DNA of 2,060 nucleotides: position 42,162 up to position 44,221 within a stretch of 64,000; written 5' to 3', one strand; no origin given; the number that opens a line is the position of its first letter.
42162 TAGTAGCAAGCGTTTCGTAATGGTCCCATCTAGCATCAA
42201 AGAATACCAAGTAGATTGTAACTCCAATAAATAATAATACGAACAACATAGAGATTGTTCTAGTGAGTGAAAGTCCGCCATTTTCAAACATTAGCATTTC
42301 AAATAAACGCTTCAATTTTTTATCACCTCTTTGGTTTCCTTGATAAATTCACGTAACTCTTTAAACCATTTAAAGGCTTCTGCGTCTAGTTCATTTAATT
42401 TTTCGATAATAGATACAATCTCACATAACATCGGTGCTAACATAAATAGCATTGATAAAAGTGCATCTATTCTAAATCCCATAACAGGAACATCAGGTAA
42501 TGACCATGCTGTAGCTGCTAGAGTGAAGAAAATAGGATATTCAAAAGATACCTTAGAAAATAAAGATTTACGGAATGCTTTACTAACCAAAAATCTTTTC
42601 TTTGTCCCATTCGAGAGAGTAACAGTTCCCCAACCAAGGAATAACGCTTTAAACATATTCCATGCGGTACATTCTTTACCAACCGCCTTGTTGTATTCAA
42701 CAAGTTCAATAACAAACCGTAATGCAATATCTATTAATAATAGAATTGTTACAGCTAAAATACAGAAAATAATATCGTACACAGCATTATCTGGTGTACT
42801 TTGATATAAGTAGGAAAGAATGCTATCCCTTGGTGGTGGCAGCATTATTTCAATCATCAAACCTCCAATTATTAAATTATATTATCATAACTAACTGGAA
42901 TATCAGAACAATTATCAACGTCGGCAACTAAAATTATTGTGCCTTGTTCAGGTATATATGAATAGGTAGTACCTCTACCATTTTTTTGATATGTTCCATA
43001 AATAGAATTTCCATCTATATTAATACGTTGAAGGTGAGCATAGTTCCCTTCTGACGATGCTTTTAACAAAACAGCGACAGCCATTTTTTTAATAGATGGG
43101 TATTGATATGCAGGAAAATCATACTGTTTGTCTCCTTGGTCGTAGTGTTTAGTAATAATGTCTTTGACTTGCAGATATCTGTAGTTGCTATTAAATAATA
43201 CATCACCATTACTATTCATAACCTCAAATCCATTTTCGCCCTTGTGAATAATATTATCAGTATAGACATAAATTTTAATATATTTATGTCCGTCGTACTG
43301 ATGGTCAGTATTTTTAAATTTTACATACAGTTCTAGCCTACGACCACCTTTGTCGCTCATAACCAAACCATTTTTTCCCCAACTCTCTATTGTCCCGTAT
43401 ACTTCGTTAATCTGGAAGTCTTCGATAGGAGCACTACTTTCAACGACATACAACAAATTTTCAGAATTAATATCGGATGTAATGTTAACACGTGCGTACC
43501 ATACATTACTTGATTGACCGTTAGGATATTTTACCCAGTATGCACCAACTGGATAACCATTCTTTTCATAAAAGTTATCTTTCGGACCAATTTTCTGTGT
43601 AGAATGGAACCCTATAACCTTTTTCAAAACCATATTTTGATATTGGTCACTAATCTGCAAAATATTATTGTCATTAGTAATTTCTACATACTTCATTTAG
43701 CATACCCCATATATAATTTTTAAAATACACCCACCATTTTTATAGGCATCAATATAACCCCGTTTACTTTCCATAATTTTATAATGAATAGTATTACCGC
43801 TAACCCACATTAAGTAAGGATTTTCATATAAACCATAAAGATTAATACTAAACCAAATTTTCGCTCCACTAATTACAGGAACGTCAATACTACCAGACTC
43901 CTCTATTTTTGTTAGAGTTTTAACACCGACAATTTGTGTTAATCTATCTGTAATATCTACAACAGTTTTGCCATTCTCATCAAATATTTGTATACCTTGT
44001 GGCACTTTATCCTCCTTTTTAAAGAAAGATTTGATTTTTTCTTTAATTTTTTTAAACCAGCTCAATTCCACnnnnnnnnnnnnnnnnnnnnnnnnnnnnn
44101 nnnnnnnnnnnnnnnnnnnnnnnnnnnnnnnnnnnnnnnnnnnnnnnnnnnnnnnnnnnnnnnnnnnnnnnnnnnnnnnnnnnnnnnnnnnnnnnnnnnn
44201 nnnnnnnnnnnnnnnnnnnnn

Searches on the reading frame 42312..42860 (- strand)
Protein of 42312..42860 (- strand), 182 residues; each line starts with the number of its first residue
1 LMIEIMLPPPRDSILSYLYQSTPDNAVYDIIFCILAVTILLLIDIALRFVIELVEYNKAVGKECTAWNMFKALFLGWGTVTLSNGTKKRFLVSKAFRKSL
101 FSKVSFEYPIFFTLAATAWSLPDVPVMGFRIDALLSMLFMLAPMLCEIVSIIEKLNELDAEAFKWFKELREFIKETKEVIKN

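Call 12: search_protein_families(library=phrogs, proteins=[window:42312-42860:-], max_evalue=0.001)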
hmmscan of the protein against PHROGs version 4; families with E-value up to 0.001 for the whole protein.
window:42312-42860:- (182 aa): 1 family
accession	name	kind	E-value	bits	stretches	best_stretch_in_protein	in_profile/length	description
phrog_23091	-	unknown function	2e-41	143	1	2-181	1-184/190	-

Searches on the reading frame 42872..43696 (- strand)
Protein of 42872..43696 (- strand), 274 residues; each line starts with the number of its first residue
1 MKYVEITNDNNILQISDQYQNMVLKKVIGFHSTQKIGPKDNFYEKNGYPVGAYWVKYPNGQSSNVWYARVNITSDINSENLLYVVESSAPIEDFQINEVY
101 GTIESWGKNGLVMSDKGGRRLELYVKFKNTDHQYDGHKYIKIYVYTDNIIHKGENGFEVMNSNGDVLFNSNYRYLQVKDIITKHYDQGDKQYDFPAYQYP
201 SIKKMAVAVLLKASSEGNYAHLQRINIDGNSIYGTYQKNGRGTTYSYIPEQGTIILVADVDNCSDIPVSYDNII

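Call 9: search_protein_families(library=pfam, proteins=[window:42872-43696:-], max_evalue=0.01)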
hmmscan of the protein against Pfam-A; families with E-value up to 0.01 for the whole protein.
window:42872-43696:- (274 aa): 0 families

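Call 10: search_protein_families(library=phrogs, proteins=[window:42872-43696:-], max_evalue=0.001)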
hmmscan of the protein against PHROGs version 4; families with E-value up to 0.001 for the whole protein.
window:42872-43696:- (274 aa): 2 families
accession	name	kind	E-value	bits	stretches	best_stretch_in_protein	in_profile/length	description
phrog_6061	-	unknown function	7.2e-13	50.3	1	2-207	3-182/263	-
phrog_4062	-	unknown function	2.5e-11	44.6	1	5-237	6-195/230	-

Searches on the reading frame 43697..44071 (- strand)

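Call 11: search_protein_families(library=phrogs, proteins=[window:43697-44071:-], max_evalue=0.001)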
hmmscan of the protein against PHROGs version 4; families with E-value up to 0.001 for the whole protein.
window:43697-44071:- (124 aa): 3 families
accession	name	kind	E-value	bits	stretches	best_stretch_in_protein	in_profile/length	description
phrog_2427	-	unknown function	3.1e-17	63.8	1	20-123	3-101/103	-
phrog_557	-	other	8.1e-06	27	1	26-103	4-80/100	outer membrane protein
phrog_7961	-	unknown function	7.3e-05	24.4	1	24-54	2-32/108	-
